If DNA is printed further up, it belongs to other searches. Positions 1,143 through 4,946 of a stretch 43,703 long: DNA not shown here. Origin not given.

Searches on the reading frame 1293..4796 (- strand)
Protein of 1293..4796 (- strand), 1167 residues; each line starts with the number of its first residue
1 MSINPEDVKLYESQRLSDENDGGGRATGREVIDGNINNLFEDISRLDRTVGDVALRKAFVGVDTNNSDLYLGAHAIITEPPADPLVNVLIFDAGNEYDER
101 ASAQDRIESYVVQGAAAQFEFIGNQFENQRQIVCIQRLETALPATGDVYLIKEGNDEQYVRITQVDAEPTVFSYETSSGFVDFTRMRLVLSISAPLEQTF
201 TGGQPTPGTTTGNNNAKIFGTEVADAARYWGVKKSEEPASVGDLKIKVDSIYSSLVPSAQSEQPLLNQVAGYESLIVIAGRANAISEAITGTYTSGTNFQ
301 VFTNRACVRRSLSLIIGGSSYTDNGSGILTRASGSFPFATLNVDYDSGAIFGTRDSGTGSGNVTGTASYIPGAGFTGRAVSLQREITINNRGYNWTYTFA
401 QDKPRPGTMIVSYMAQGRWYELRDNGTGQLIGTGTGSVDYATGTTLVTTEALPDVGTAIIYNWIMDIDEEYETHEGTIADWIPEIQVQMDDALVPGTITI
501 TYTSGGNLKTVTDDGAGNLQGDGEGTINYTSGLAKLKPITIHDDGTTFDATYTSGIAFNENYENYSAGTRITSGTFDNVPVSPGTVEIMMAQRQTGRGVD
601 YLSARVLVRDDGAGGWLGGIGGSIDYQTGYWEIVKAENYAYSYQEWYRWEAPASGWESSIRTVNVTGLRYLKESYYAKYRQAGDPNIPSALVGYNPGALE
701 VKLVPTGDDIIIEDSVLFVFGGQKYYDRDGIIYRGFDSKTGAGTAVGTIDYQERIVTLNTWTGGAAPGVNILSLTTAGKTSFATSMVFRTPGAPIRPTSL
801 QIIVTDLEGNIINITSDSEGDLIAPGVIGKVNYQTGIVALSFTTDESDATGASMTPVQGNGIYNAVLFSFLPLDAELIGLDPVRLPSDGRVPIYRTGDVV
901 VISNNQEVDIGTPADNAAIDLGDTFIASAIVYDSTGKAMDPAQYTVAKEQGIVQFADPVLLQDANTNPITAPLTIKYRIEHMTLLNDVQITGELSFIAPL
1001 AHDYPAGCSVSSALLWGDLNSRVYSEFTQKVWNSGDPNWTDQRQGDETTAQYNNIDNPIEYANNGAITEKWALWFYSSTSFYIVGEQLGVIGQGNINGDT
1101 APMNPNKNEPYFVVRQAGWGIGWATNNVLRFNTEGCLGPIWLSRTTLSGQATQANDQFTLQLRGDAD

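Call 30: search_protein_families(library=phrogs, proteins=[window:1293-4796:-], max_evalue=0.00001)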
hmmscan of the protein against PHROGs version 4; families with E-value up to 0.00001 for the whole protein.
window:1293-4796:- (1167 aa): 3 families
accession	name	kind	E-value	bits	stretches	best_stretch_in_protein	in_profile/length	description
phrog_6128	-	unknown function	0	1164.6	1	1-1167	1-1199/1200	-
phrog_9261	-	unknown function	2.5e-148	496.7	2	702-1167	252-703/703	-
phrog_24675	-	unknown function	9.4e-09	36.2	0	1-79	1-81/329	-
